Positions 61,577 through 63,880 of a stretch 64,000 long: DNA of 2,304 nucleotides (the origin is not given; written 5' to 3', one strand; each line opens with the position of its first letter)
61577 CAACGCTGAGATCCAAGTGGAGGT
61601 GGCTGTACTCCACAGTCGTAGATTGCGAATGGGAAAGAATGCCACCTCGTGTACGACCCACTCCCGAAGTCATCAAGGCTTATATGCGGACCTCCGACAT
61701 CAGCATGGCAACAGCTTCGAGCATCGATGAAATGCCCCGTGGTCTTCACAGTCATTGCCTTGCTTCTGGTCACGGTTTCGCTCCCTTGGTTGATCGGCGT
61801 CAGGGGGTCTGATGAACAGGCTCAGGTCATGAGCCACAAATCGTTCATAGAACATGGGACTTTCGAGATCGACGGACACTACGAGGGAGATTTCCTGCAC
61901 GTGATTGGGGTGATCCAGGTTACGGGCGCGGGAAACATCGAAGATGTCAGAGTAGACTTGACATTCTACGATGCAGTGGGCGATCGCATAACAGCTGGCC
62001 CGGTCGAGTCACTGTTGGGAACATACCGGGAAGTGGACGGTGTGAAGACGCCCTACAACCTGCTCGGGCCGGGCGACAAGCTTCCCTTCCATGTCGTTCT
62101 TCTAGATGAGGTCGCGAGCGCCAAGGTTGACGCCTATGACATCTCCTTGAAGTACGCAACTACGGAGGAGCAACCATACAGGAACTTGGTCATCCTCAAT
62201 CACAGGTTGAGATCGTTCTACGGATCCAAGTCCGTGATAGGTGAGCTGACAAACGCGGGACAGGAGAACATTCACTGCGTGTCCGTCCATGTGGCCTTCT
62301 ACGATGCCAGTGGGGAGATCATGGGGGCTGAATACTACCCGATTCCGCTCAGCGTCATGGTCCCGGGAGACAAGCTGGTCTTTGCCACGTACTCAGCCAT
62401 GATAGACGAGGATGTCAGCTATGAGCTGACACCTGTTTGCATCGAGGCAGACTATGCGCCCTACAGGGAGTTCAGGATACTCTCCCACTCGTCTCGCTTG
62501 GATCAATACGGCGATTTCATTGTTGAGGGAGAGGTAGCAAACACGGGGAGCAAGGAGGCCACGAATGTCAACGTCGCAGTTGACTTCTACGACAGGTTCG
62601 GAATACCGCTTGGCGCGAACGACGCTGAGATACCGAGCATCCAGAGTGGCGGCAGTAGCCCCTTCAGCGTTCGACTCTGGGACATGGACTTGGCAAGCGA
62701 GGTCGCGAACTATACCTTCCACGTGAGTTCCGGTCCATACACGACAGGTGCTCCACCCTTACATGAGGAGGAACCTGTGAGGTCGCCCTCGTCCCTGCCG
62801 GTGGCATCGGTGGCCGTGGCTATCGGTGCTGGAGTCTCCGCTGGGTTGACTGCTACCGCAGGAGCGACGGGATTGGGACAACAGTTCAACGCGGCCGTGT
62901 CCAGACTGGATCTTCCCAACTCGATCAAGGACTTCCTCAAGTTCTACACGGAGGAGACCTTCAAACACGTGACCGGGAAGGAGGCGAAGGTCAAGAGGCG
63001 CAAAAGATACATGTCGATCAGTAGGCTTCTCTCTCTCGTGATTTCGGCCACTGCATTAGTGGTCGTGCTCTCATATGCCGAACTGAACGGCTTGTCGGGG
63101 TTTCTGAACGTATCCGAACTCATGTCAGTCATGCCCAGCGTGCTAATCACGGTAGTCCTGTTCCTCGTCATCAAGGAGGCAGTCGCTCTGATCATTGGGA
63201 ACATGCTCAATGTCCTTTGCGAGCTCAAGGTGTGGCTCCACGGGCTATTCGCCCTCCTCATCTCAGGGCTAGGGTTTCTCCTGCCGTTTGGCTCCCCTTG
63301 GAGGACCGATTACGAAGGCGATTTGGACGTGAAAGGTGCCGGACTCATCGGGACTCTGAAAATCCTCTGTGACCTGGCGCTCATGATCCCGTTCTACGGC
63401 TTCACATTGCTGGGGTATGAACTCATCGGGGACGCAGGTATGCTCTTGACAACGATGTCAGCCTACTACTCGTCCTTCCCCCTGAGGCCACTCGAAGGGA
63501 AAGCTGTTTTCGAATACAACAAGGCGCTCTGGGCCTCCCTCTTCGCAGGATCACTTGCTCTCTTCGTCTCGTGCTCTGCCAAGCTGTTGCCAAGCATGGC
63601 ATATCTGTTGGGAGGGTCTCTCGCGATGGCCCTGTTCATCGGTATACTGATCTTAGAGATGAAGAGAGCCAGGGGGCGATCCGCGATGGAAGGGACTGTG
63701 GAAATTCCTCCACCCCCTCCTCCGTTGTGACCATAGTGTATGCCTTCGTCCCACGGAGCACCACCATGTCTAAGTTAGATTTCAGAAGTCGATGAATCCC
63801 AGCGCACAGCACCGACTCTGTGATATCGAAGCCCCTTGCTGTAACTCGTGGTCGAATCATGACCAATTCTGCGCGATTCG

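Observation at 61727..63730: Polytopic membrane protein with three tandem FYD-motif beta-domains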

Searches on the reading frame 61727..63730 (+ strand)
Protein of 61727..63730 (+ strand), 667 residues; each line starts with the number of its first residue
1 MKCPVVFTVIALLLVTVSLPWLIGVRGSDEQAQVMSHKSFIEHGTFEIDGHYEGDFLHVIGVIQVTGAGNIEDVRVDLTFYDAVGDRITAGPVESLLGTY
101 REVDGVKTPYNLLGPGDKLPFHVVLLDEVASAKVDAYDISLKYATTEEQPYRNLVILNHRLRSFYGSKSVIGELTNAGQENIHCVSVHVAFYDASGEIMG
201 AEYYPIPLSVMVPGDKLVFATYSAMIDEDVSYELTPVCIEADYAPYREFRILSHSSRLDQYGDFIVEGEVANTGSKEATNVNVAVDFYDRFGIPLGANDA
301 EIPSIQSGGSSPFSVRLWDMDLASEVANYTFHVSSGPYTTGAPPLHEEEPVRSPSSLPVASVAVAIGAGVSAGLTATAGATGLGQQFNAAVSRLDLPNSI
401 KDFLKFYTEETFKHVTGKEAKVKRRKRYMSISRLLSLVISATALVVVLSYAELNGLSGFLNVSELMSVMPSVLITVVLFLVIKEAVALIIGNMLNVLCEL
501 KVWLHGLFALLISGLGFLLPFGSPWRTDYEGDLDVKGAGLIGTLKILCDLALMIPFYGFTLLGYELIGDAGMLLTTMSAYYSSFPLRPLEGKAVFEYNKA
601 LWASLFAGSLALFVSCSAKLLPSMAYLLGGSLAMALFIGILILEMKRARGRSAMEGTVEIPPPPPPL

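Call 3: search_protein_families(library=pfam, proteins=[window:61727-63730:+], max_evalue=10)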
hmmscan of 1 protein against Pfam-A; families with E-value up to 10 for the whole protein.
window:61727-63730:+ (667 aa): 5 families
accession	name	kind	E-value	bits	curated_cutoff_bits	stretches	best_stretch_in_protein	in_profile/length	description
PF11355.13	DUF3157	-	0.024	14.7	21.7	0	262-295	112-145/199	Protein of unknown function (DUF3157)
PF07525.21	SOCS_box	-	0.045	14.4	23.5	1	384-405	18-39/39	SOCS box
PF09624.15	DUF2393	-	0.089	13.2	26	0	254-289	53-88/146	Protein of unknown function (DUF2393)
PF06405.16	RCC_reductase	-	0.21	11.2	24.9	1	392-449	111-168/253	Red chlorophyll catabolite reductase (RCC reductase)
PF07705.17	CARDB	-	0.23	12.1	22.7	1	266-324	23-75/101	CARDB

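Call 4: search_protein_families(library=ncbifam, proteins=[window:61727-63730:+], max_evalue=10)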
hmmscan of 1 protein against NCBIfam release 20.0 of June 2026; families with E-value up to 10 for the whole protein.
window:61727-63730:+ (667 aa): 3 families
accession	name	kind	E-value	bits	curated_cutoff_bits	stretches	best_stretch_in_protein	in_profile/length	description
NF038353.1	FxLYD_dom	domain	1.1e-18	66.8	23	3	261-319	1-59/71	FxLYD domain-containing protein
NF041501.1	cola_mem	domain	2e-05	23.8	150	2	585-614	246-275/312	FGLLP motif-containing membrane protein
NF033506.0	PACE-CTERM-PROT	exception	0.16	10.6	110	0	266-295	252-281/627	putative S-layer protein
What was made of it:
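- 63479..63499 (+): PLRPLEG (residues 585-591), aligned to PAFPMDG of MjS2P. P585, P588 and G591 are (near-)invariant; E590 occupies the zinc-ligand Asp position, which is not conserved in the family. This is also the only stretch that matches NCBIfam cola_mem (call 4).
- On FxLYD domain (NCBIfam NF038353): Whole protein: 66.8 bits, E 1.1e-18, 3 stretches (call 4).
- On NCBIfam NF041501 cola_mem (FGLLP motif-containing membrane protein): The best-scoring of the two stretches covers residues 585-614 against profile positions 246-275 (call 4).
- On Short C-terminal sorting signals (PGF-CTERM and similar): PACE-CTERM-PROT scores only 10.6 bits against a cutoff of 110 (call 4).
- Checked: NCBIfam FxLYD_dom NF038353 hits the protein at E = 1.1e-18 (66.8 bits, cutoff 23) in 3 stretches (call 4).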

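Call 6: find_homologous_proteins(query=window:61727-63730:+)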
Query window:61727-63730:+ (667 aa): 11 proteins with E <= 0.001 among 8000 candidates.
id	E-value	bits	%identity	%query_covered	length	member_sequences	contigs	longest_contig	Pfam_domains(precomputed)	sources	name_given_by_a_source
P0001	0.0e+0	1396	93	99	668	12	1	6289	-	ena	-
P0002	2.7e-255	867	90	65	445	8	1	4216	-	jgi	jgi:hypothetical protein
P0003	7.2e-250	849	59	97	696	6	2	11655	-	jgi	-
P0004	5.1e-237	807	57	97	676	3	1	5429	-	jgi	-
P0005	3.1e-236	804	57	97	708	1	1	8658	-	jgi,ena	-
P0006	3.2e-218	745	52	99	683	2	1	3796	-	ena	-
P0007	7.4e-218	743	55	54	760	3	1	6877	PF16640.12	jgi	-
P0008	7.0e-214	730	53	55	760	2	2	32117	PF16640.12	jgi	-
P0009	8.0e-212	723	53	94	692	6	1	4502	-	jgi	-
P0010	1.1e-207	710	52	94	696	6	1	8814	-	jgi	-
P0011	2.3e-108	382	59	47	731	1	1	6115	-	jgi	jgi:hypothetical protein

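Call 16: find_encoding_contigs(protein=P0008, flank=10000, max_places=3)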
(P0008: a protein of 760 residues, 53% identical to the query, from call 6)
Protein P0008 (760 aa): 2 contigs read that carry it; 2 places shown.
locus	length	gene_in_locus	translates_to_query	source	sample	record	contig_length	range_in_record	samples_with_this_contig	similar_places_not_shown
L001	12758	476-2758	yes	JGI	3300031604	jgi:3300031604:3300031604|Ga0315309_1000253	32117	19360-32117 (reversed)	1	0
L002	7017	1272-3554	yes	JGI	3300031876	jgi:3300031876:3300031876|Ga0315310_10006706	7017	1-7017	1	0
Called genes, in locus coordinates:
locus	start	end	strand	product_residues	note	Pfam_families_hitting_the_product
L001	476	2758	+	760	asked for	PF16640:Big_3_5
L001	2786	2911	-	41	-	-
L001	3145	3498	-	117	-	PF12675:DUF3795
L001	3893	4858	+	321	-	PF00294:PfkB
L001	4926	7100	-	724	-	PF02903:Alpha-amylase_N, PF00128:Alpha-amylase, PF16657:Malt_amylase_C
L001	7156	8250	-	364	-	PF00005:ABC_tran, PF17912:OB_MalK, PF08402:TOBE_2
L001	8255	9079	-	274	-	PF00528:BPD_transp_1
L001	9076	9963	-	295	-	PF00528:BPD_transp_1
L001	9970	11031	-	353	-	PF01547:SBP_bac_1, PF13416:SBP_bac_8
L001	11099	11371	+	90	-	-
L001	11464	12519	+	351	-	PF01978:TrmB, PF11495:TrmB_EBD_N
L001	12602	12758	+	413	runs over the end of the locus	PF08323:Glyco_transf_5, PF13439:Glyco_transf_4, PF20706:GT4-conflict, PF00534:Glycos_transf_1, PF13692:Glyco_trans_1_4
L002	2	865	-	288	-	?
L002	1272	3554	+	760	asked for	PF16640:Big_3_5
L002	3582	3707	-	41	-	-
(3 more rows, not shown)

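Call 17: find_encoding_contigs(protein=P0003, flank=10000, max_places=3)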
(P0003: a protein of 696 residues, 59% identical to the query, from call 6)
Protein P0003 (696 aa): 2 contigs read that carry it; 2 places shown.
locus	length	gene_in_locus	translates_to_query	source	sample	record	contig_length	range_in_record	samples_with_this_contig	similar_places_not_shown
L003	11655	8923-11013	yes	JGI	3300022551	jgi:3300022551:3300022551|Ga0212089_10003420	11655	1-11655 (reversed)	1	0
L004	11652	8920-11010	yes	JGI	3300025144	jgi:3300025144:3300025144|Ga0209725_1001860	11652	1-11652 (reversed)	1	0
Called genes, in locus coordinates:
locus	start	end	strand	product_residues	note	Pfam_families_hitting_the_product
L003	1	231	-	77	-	?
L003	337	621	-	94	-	PF04242:DUF424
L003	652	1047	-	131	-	PF01873:eIF-5_eIF-2B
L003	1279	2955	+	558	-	PF00133:tRNA-synt_1, PF09334:tRNA-synt_1g, PF08264:Anticodon_1, PF19303:Anticodon_3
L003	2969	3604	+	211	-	PF13263:PHP_C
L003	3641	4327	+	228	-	PF00117:GATase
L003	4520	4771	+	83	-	-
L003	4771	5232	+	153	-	PF18902:DUF5658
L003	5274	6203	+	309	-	PF06745:ATPase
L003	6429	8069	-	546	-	-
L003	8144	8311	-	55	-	-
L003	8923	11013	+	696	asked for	-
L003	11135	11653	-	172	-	PF12327:FtsZ_C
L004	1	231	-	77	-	?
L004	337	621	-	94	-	PF04242:DUF424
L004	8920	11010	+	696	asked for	-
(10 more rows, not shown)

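Call 36: list_cluster_members(proteins=[window:61727-63727:+, P0001, P0014, P0021, P0028, P0033, P0044, P0065, P0074, P0080])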
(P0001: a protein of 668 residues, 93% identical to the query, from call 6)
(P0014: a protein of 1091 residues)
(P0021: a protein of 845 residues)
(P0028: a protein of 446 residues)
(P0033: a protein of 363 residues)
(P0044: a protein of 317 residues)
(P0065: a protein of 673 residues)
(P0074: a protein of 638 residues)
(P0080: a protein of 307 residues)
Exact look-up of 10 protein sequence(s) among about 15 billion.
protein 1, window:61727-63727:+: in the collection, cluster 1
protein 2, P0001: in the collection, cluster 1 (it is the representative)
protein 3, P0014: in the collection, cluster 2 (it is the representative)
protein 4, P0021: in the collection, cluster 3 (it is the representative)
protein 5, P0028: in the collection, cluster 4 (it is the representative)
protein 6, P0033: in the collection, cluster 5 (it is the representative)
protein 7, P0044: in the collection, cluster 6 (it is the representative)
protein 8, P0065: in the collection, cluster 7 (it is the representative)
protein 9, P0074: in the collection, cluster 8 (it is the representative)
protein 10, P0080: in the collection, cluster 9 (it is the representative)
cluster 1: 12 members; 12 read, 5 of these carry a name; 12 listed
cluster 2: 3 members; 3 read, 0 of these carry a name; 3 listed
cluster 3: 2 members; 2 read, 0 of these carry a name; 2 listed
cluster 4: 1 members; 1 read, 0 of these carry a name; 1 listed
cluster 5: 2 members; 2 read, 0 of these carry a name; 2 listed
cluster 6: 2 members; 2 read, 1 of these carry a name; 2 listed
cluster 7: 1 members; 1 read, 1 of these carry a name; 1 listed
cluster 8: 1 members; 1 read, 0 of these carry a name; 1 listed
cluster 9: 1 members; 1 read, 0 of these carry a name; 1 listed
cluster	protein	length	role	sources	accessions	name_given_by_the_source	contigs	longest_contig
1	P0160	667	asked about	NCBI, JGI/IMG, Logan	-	hypothetical protein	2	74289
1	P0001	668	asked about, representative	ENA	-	-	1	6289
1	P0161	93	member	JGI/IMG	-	hypothetical protein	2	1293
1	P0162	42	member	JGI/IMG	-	hypothetical protein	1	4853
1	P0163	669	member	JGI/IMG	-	hypothetical protein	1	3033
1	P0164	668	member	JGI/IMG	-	hypothetical protein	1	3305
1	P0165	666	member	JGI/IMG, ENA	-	-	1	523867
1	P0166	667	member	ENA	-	-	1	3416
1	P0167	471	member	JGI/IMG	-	-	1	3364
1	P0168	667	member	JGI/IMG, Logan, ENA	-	-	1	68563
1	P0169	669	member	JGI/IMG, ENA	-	-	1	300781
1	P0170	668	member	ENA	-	-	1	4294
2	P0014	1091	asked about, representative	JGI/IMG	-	-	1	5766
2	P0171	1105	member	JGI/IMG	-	-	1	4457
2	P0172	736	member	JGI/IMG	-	-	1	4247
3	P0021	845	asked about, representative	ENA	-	-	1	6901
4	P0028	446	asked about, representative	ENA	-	-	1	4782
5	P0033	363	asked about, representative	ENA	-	-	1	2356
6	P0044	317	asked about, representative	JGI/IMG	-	hypothetical protein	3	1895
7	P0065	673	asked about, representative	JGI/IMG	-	signal peptidase I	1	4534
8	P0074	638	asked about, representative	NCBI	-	-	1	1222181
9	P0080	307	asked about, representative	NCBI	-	-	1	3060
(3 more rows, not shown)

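Call 37: find_encoding_contigs(protein=window:61727-63730:+, flank=6000, max_places=4)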
Protein window:61727-63730:+ (667 aa): 9 contigs read that carry it; 3 places shown.
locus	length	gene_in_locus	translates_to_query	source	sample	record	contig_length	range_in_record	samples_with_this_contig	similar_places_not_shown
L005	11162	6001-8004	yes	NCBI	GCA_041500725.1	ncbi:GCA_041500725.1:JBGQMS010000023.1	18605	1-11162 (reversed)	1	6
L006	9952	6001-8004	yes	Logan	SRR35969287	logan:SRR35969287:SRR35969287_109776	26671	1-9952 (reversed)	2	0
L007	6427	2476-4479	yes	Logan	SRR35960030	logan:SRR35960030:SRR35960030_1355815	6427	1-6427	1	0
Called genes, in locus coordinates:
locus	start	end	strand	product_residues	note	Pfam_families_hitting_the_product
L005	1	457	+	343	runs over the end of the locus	PF01408:GFO_IDH_MocA, PF02894:GFO_IDH_MocA_C, PF22725:GFO_IDH_MocA_C3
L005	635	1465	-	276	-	PF04072:LCM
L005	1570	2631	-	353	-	PF01408:GFO_IDH_MocA, PF22725:GFO_IDH_MocA_C3, PF02894:GFO_IDH_MocA_C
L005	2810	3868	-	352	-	PF01208:URO-D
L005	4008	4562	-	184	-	PF06197:DUF998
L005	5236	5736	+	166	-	-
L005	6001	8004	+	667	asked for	-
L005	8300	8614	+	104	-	-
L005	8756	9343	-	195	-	PF00881:Nitroreductase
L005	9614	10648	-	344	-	-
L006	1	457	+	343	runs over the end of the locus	PF01408:GFO_IDH_MocA, PF02894:GFO_IDH_MocA_C, PF22725:GFO_IDH_MocA_C3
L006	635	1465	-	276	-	PF04072:LCM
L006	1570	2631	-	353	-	PF01408:GFO_IDH_MocA, PF22725:GFO_IDH_MocA_C3, PF02894:GFO_IDH_MocA_C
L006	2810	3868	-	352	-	PF01208:URO-D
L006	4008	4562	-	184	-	PF06197:DUF998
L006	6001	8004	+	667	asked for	-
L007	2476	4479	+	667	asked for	-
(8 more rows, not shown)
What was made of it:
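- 61727..63730 (+): Complete CDS: 667 aa plus stop codon. The identical protein is called on 9 contigs, including NCBI GCA_041500725.1 (call 37).
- Checked: NCBI and other gene callers give the same 667 aa, and the identical protein is on 9 contigs (call 37).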

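Call 39: find_related_loci(query=window:61727-63727:+, collection=genome_contigs, flank=3000)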
Query window:61727-63727:+ (667 aa) in genome_contigs; peptide patterns used: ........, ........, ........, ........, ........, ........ (x = any residue, [..] = any of these).
25 stretches matched a pattern, but none encodes a relative of the query by tblastn (E <= 1e-3).

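Call 76: predict_structure(alignment_id=A7)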
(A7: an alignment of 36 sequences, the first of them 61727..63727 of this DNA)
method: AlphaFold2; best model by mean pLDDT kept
length: 667 residues; sequences in the alignment: 36
mean_pLDDT: 82.0   pTM: 0.50
mean pLDDT of the five models: 82.0, 80.9, 80.2, 80.1, 79.9
residues with pLDDT >= 90: 313; 70-90: 214; 50-70: 91; < 50: 49
segments of 3 or more residues with pLDDT < 50: 1-7, 13-16, 18-28, 339-349, 653-667
pLDDT, mean of each block of 10 residues (from residue 1): 44 46 37 94 88 95 94 93 91 86 82 95 95 95 92 95 92 96 94 96 91 94 92 94 83 95 95 90 95 94 93 92 92 73 40 57 61 58 62 68 57 58 60 77 92 83 80 91 84 79 83 86 84 83 93 92 86 94 86 91 92 85 84 92 76 46 44
secondary structure, 60 per line:
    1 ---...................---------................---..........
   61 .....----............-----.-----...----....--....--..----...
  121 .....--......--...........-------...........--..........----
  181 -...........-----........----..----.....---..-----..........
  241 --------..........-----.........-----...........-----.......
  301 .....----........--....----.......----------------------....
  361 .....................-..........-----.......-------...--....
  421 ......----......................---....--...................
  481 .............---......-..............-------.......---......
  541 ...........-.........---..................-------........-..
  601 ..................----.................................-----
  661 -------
elements in order: H4-22 E32-47 E51-65 E70-81 E93-95 E100-103 E106-109 E118-125 H128-133 E136-146 E154-164 E167-176 E182-192 E198-205 E216-220 E231-240 E249-258 E264-272 E278-288 E294-305 E310-317 H320-323 E328-334 H357-381 H383-392 H398-404 E412-414 H417-426 H431-452 H456-459 H462-493 E497-502 H504-517 E525-531 H535-551 H553-561 H565-582 H590-597 H599-618 H623-655
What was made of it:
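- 62741..62794 (+): Flexible linker and conserved juxtamembrane motif (residues 339-356, .............); start of the conserved module. pLDDT is below 50 for residues 339-349 (call 76).
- On FxLYD domain (NCBIfam NF038353): The AF2 model shows all-beta domains with pLDDT above 90 over residues 31-337 (call 76).
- Checked: AlphaFold2 predicts three all-beta domains with pLDDT above 90 over residues 31-337 (call 76).
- All-beta domains with pLDDT above 90: call 76.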

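Call 78: fold_search(model_id=the predicted structure, library=pdb)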
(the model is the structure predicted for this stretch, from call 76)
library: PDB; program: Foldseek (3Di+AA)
matches with E <= 10: 1531; with E <= 0.001: 62
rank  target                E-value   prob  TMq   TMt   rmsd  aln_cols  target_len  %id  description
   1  4kkp_B                3.7e-05  1.00  0.10  0.25  20.8       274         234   10  Crystal structure of Vibrio cholerae RbmA (crystal form 2) (released 2013-05-22)
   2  4kkp_A                3.9e-05  0.98  0.10  0.23  21.4       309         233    9  Crystal structure of Vibrio cholerae RbmA (crystal form 2) (released 2013-05-22)
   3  7uzs                  6.5e-05  1.00  0.11  0.11  21.5       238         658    8  Protein 4.2 (local refinement from consensus reconstruction of ankyrin complex classes) (released 2022-07-20)
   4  8csw                  9.2e-05  1.00  0.11  0.11  21.5       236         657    9  Local refinement of protein 4.2 in Class 2 of erythrocyte ankyrin-1 complex (released 2022-07-20)
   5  1nug_B                9.7e-05  1.00  0.11  0.11  20.0       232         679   12  Role of Calcium Ions in the Activation and Activity of the Transglutaminase 3 Enzyme (2 calciums, 1 Mg, inactive form) (released 2003-04-22)
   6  8tr9                  9.7e-05  0.99  0.10  0.10  20.2       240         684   12  Cryo-EM structure of transglutaminase 2 bound to GDP (released 2024-07-31)
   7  8oxv_A                1.1e-04  1.00  0.11  0.11  19.8       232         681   11  Transglutaminase 3 zymogen in complex with DH patient-derived Fab DH63-B02 (released 2023-10-18)
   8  3k6s_E                1.2e-04  0.91  0.10  0.08  28.8       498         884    9  Structure of integrin alphaXbeta2 ectodomain (released 2010-01-12)
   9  3k6s_C                1.2e-04  0.90  0.11  0.08  28.8       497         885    9  Structure of integrin alphaXbeta2 ectodomain (released 2010-01-12)
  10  8oxw_A                1.5e-04  1.00  0.11  0.11  19.8       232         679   11  Transglutaminase 3 in complex with DH patient-derived Fab DH63-B02 (released 2023-10-18)
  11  1ggt_A                1.5e-04  0.99  0.10  0.09  21.4       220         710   10  THREE-DIMENSIONAL STRUCTURE OF A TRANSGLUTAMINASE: HUMAN BLOOD COAGULATION FACTOR XIII (released 1995-07-31)
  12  8oxy_A                1.7e-04  1.00  0.11  0.11  20.0       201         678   11  Transglutaminase 3 without calcium in complex with DH patient-derived Fab DH63-B02 (released 2023-10-18)
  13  6avu_A                1.8e-04  0.92  0.10  0.08  29.9       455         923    8  Human alpha-V beta-3 Integrin (open conformation) in complex with the therapeutic antibody LM609 (released 2017-11-01)
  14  3k71_A                1.9e-04  0.89  0.11  0.09  28.9       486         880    9  Structure of integrin alphaX beta2 ectodomain (released 2010-01-12)
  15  3k6s_A                1.9e-04  0.87  0.11  0.07  28.9       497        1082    9  Structure of integrin alphaXbeta2 ectodomain (released 2010-01-12)
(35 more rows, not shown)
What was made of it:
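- On FxLYD domain (NCBIfam NF038353): Foldseek hits are tandem Ig/FnIII-like sandwiches (call 78).
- Nearest solved folds are tandem Ig/FnIII-like sandwiches of matrix and adhesion proteins (RbmA 4kkp at E 3.7e-5, transglutaminase beta-barrels, integrin alpha legs): call 78.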

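Call 81: search_protein_families(library=pfam, proteins=[P0011], max_evalue=0.001)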
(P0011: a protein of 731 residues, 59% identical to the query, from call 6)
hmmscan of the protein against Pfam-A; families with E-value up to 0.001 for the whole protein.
P0011 (731 aa): 0 families
